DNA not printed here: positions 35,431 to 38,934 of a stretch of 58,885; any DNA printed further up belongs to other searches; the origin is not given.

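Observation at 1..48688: About 47-kb surface-glycan super-locus with ~10 GT-C-fold membrane enzymes in a probable reduced-genome (CPR) bacterium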

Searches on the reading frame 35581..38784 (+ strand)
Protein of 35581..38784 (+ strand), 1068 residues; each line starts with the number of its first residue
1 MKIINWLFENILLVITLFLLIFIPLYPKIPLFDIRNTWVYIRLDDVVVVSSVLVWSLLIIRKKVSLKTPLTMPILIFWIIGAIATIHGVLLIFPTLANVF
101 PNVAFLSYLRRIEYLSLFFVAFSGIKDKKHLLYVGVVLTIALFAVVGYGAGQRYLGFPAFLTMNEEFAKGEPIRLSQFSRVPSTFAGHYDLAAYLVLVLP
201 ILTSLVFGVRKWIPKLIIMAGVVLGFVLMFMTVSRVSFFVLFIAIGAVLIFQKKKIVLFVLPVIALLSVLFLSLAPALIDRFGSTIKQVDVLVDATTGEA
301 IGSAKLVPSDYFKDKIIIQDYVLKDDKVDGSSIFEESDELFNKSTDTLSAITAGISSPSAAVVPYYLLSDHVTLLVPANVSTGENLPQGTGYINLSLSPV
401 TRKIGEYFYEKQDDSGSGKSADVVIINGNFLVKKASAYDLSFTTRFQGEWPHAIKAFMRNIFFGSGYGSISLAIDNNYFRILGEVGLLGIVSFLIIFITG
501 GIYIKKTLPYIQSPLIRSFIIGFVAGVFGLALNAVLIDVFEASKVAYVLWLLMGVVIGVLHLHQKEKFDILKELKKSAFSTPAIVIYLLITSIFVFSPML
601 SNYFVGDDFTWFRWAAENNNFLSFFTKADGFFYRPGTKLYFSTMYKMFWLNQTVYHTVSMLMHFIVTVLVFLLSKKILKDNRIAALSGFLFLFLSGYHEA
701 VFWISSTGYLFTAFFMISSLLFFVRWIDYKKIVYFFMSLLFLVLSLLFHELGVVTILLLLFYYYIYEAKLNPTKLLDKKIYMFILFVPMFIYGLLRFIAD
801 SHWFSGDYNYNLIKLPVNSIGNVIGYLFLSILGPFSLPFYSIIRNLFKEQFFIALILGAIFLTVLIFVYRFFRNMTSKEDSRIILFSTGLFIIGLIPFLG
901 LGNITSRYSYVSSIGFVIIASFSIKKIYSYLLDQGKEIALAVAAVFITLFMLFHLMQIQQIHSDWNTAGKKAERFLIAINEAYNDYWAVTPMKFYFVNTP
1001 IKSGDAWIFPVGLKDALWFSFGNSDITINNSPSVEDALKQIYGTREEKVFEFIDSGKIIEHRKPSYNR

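Call 6: search_protein_families(library=pfam, proteins=[window:35581-38784:+], max_evalue=0.01)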
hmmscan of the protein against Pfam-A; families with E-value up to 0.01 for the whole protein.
window:35581-38784:+ (1068 aa): 0 families

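Call 11: search_protein_families(library=ncbifam, proteins=[window:35581-38784:+], max_evalue=1)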
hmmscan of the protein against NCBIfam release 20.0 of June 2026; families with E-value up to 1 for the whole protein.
window:35581-38784:+ (1068 aa): 1 family
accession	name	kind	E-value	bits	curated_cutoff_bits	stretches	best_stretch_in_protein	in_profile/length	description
TIGR00947.1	2A73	equivalog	0.00023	20.3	366.4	1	46-251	43-234/425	IctB family putative bicarbonate transporter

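Call 27: find_homologous_proteins(query=window:35581-38784:+, max_evalue=0.001)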
Query window:35581-38784:+ (1068 aa): 1317 proteins with E <= 0.001 among 8000 candidates; the best 120 are listed.
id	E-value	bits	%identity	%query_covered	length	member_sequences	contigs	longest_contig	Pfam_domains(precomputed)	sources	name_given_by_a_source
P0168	0.0e+0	2318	100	100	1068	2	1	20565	-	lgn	-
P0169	0.0e+0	1510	63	100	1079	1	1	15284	-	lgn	-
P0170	0.0e+0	1501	63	100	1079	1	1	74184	-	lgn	-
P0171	0.0e+0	1478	62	100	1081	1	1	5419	-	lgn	-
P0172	0.0e+0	1473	62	100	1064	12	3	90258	-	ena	-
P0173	0.0e+0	1454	61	100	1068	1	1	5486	-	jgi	jgi:hypothetical protein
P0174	0.0e+0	1402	60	100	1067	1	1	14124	-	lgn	-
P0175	0.0e+0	1391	59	100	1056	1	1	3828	-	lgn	-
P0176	0.0e+0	1390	59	100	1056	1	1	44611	-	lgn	-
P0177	0.0e+0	1358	58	100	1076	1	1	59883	-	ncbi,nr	ncbi:MAG: O-antigen ligase family protein [Candidatus Levybacteria bacterium]|nr:O-antigen ligase fa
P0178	0.0e+0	1358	58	100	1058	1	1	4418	-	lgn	-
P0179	0.0e+0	1350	59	99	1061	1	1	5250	-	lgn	-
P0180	0.0e+0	1339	56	100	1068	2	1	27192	-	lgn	-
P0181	0.0e+0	1338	57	100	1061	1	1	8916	-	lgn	-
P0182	0.0e+0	1331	57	100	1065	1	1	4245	-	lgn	-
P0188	0.0e+0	1313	56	100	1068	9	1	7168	-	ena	-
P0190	0.0e+0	1310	55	100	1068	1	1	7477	-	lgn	-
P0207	0.0e+0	1273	56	99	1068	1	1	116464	-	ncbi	-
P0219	0.0e+0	1265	56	99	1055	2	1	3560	PF04932.21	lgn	-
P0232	0.0e+0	1248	55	99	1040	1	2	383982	-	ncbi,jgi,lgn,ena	-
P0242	0.0e+0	1240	54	99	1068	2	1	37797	-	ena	-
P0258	0.0e+0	1232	54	100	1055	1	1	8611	PF04932.21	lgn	-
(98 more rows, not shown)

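Call 47: predict_structure(alignment_id=A3)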
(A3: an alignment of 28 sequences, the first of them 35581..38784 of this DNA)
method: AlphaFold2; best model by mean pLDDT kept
length: 1068 residues; sequences in the alignment: 28
mean_pLDDT: 73.6   pTM: 0.69
mean pLDDT of the five models: 73.6, 72.3, 71.3, 70.2, 69.4
residues with pLDDT >= 90: 175; 70-90: 552; 50-70: 177; < 50: 164
segments of 3 or more residues with pLDDT < 50: 36-38, 90-92, 94-99, 160-187, 276-286, 321-360, 379-387, 413-420, 439-454, 466-483, 538-542, 703-705, 804-809, 904-906
pLDDT, mean of each block of 10 residues (from residue 1): 83 92 73 54 76 87 81 85 63 48 63 82 89 91 82 60 35 32 42 85 88 88 81 66 79 64 63 50 51 73 80 74 33 33 34 35 76 67 45 55 80 46 75 64 42 52 48 40 60 84 89 90 89 61 72 93 85 86 91 83 78 73 59 71 74 80 92 93 93 74 61 93 92 93 87 88 87 80 88 78 48 68 83 80 81 82 81 80 90 79 55 91 91 91 90 83 84 84 79 89 76 78 84 89 87 85 69
secondary structure, 60 per line:
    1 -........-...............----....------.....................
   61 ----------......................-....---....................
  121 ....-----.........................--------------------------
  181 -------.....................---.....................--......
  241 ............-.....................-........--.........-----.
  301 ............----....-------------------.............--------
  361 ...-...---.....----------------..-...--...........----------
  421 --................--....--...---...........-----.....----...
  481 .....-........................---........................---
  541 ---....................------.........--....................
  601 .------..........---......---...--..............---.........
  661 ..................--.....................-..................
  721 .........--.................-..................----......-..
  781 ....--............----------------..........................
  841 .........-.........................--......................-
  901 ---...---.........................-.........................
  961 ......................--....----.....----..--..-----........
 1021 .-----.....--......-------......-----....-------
elements in order (helices of 4 or more, strands of 3 or more residues): H2-9 H11-25 E30-33 E40-42 H43-60 H71-92 H94-97 H101-124 H130-154 H188-208 H212-232 H235-252 H254-274 H276-283 E286-294 E300-308 H309-312 E317-320 H340-352 E361-363 E371-375 E400-410 E423-438 H441-444 H453-463 H469-473 H478-485 H487-510 H514-537 H544-563 H570-578 H581-601 H608-617 H621-626 H635-648 H652-678 H681-701 H703-729 H732-748 H750-767 H772-777 H779-784 H787-798 H815-849 H851-875 H878-899 H910-934 H936-982 H985-988 E993-997 H1013-1021 E1027-1031 H1034-1039 E1047-1052 E1058-1061
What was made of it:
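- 35581..38787 (+): Two-domain enzyme: a WaaL/Wzy_C-like half (about residues 1-560) fused to a GT-C half (about 570-1068, invariant D607 D608). AF2 pLDDT 73.6 (call 47).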

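Call 49: search_protein_families(library=pfam, alignment_id=A3, max_evalue=0.1)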
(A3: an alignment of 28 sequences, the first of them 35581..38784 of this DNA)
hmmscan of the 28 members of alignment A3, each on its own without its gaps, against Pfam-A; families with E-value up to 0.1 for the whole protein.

A. member 1, window:35581-38784:+ (1068 aa): 0 families

B. families by the number of members that match (of 28 scanned): 5 families
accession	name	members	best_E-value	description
PF04932.20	Wzy_C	21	1.1e-06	O-Antigen ligase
PF13231.12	PMT_2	3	1e-06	Dolichyl-phosphate-mannose-protein mannosyltransferase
PF15330.11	SIT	1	0.04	SHP2-interacting transmembrane adaptor protein, SIT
PF12208.14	DUF3601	1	0.056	Domain of unknown function (DUF3601)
PF15086.11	UPF0542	1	0.099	Uncharacterised protein family UPF0542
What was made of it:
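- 35581..38787 (+): Wzy_C in 21 of 28 relatives and PMT_2 in 3 of 28 (call 49).
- On Wzy_C / O-antigen ligase (PF04932; WaaL, Wzy, PglL), for the 35581 N-half: 21 of 28 relatives match, best 1e-6 (call 49).
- On Wzx/Wzy-dependent polysaccharide pathway: Wzy-like is met only at family level (call 49).
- Wzy_C is found in 21 of 28 relatives (call 49).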

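Call 50: fold_search(model_id=the predicted structure, library=pdb)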
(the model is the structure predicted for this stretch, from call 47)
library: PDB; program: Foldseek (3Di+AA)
matches with E <= 10: 87; with E <= 0.001: 1
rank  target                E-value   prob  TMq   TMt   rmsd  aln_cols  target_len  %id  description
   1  8b6l_I                3.1e-04  1.00  0.26  0.38  14.8       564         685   12  Subtomogram average of the human Sec61-TRAP-OSTA-translocon (released 2022-12-07)
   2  8agc_A                1.2e-03  1.00  0.24  0.34  14.7       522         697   15  Structure of yeast oligosaccharylransferase complex with lipid-linked oligosaccharide and non-acceptor peptide bound (released 2022-12-07)
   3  9n9j_I                2.4e-03  1.00  0.25  0.36  13.9       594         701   11  Structure of a GRP94 folding intermediate engaged with a CCDC134- and FKBP11-bound secretory translocon (released 2025-11-19)
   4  7oci_F                4.8e-03  1.00  0.26  0.40  11.6       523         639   14  Cryo-EM structure of yeast Ost6p containing oligosaccharyltransferase complex (released 2022-02-16)
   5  8pn9_A                5.4e-03  1.00  0.25  0.38  12.6       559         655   12  Structure of human oligosaccharyltransferase OST-A complex bound to NGI-1 (released 2024-05-08)
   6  6s7t_A                6.1e-03  1.00  0.26  0.36  13.7       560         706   11  Cryo-EM structure of human oligosaccharyltransferase complex OST-B (released 2019-12-18)
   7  8age_A                6.4e-03  1.00  0.24  0.37  12.6       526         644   14  Structure of yeast oligosaccharylransferase complex with acceptor peptide bound (released 2022-12-07)
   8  6s7o_A                1.3e-02  1.00  0.27  0.40  12.6       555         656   12  Cryo-EM structure of human oligosaccharyltransferase complex OST-A (released 2019-12-18)
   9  8agb_A                1.7e-02  1.00  0.25  0.39  13.0       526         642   13  Structure of yeast oligosaccharylransferase complex with lipid-linked oligosaccharide bound (released 2022-12-07)
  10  3rce_A                5.0e-02  1.00  0.23  0.34  10.0       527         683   12  Bacterial oligosaccharyltransferase PglB (released 2011-06-15)
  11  6c26_A                5.2e-02  1.00  0.26  0.40  13.6       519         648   14  The Cryo-EM structure of a eukaryotic oligosaccharyl transferase complex (released 2018-01-31)
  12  7tpg_B                6.2e-02  1.00  0.25  0.57  11.2       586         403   11  Single-Particle Cryo-EM Structure of the WaaL O-antigen ligase in its ligand bound state (released 2022-04-06)
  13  7zlg_A                2.4e-01  0.96  0.23  0.35  14.4       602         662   13  Cryo-EM structure of C-mannosyltransferase CeDPY19, in complex with acceptor peptide and bound to CMT2-Fab and anti-Fa (released 2023-01-11)
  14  5ogl_A                2.6e-01  0.96  0.23  0.33  15.1       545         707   12  Structure of bacterial oligosaccharyltransferase PglB in complex with an acceptor peptide and an lipid-linked oligosac (released 2017-10-25)
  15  6gxc_A                3.0e-01  0.82  0.21  0.29  11.5       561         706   11  Bacterial oligosaccharyltransferase PglB in complex with an inhibitory peptide and a reactive lipid-linked oligosaccha (released 2018-11-14)
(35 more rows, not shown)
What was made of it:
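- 35581..38787 (+): Foldseek hits to STT3/PglB and to WaaL 7tpg_B, TMt 0.57 (call 50).
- On Wzy_C / O-antigen ligase (PF04932; WaaL, Wzy, PglL), for the 35581 N-half: Foldseek hits WaaL 7tpg_B with probability 1.0 and TMt 0.57, but E is 0.06 and the N-half model is low-confidence in its loops (calls 47, 50).
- The 35581 model matches both WaaL and STT3/PglB (call 50). 35581 matches WaaL and the Wzy_C family (calls 49, 50).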

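Call 75: find_encoding_contigs(protein=P0232, flank=10000, max_places=1)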
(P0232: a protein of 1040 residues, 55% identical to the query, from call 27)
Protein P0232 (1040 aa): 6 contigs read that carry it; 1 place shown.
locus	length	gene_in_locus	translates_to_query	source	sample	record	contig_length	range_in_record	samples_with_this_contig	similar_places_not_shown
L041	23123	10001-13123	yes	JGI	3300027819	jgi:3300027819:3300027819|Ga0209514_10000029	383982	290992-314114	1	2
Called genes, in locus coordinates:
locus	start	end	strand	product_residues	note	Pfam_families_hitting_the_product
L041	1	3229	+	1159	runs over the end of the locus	PF11847:GT-C_AftD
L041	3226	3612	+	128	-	-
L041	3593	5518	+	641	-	-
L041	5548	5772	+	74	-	-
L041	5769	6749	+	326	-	PF00106:adh_short (faint), PF01073:3Beta_HSD, PF01370:Epimerase, PF02719:Polysacc_synt_2, PF04321:RmlD_sub_bind, PF13460:NAD_binding_10, PF16363:GDP_Man_Dehyd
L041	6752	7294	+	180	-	PF13439:Glyco_transf_4 (weak)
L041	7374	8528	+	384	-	PF13439:Glyco_transf_4, PF20706:GT4-conflict, PF00534:Glycos_transf_1, PF13692:Glyco_trans_1_4, PF13524:Glyco_trans_1_2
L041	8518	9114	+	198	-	PF00132:Hexapep, PF14602:Hexapep_2 (weak)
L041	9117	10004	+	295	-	PF00535:Glycos_transf_2, PF10111:Glyco_tranf_2_2, PF13641:Glyco_tranf_2_3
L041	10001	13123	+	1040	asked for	-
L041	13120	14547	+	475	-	PF02366:PMT (weak), PF13231:PMT_2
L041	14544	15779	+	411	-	PF13439:Glyco_transf_4, PF00534:Glycos_transf_1, PF13692:Glyco_trans_1_4, PF13524:Glyco_trans_1_2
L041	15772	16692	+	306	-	PF00535:Glycos_transf_2, PF10111:Glyco_tranf_2_2, PF13641:Glyco_tranf_2_3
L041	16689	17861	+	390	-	PF13439:Glyco_transf_4, PF20706:GT4-conflict (weak), PF00534:Glycos_transf_1, PF13692:Glyco_trans_1_4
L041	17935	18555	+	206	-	-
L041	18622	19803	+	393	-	PF13439:Glyco_transf_4 (faint), PF00534:Glycos_transf_1, PF13692:Glyco_trans_1_4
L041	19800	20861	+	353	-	PF00483:NTP_transferase, PF22640:ManC_GMP_beta-helix (weak)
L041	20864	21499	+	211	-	PF02397:Bac_transf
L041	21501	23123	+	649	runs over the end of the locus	PF13196:DUF4012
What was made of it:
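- On AftD-type GT-C (PF11847): The L041 ortholog has a precomputed hit (call 75).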

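Call 76: find_encoding_contigs(protein=P0170, flank=10000, max_places=1)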
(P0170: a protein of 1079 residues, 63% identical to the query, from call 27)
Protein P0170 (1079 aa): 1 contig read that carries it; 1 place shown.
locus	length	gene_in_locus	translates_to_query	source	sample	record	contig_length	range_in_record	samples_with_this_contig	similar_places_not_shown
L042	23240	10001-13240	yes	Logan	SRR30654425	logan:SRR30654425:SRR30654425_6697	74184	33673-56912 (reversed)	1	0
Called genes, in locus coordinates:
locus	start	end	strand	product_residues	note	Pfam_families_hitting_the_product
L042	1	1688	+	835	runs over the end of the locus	-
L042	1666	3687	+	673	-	-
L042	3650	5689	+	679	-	-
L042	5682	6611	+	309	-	PF00535:Glycos_transf_2, PF10111:Glyco_tranf_2_2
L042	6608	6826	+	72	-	-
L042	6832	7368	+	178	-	PF13439:Glyco_transf_4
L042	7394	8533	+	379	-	PF13439:Glyco_transf_4, PF20706:GT4-conflict (weak), PF00534:Glycos_transf_1, PF13692:Glyco_trans_1_4, PF13524:Glyco_trans_1_2 (faint)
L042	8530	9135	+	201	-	PF25087:GMPPB_C (faint), PF00132:Hexapep, PF14602:Hexapep_2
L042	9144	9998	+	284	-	PF00535:Glycos_transf_2, PF10111:Glyco_tranf_2_2 (faint), PF13641:Glyco_tranf_2_3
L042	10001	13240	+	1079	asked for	-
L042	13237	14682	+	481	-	PF13231:PMT_2 (weak)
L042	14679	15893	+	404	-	PF13439:Glyco_transf_4, PF00534:Glycos_transf_1, PF13692:Glyco_trans_1_4, PF13524:Glyco_trans_1_2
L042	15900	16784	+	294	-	PF00535:Glycos_transf_2, PF10111:Glyco_tranf_2_2 (weak), PF13641:Glyco_tranf_2_3, PF13632:Glyco_trans_2_3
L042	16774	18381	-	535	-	-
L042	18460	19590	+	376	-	PF13439:Glyco_transf_4, PF20706:GT4-conflict, PF00534:Glycos_transf_1, PF13692:Glyco_trans_1_4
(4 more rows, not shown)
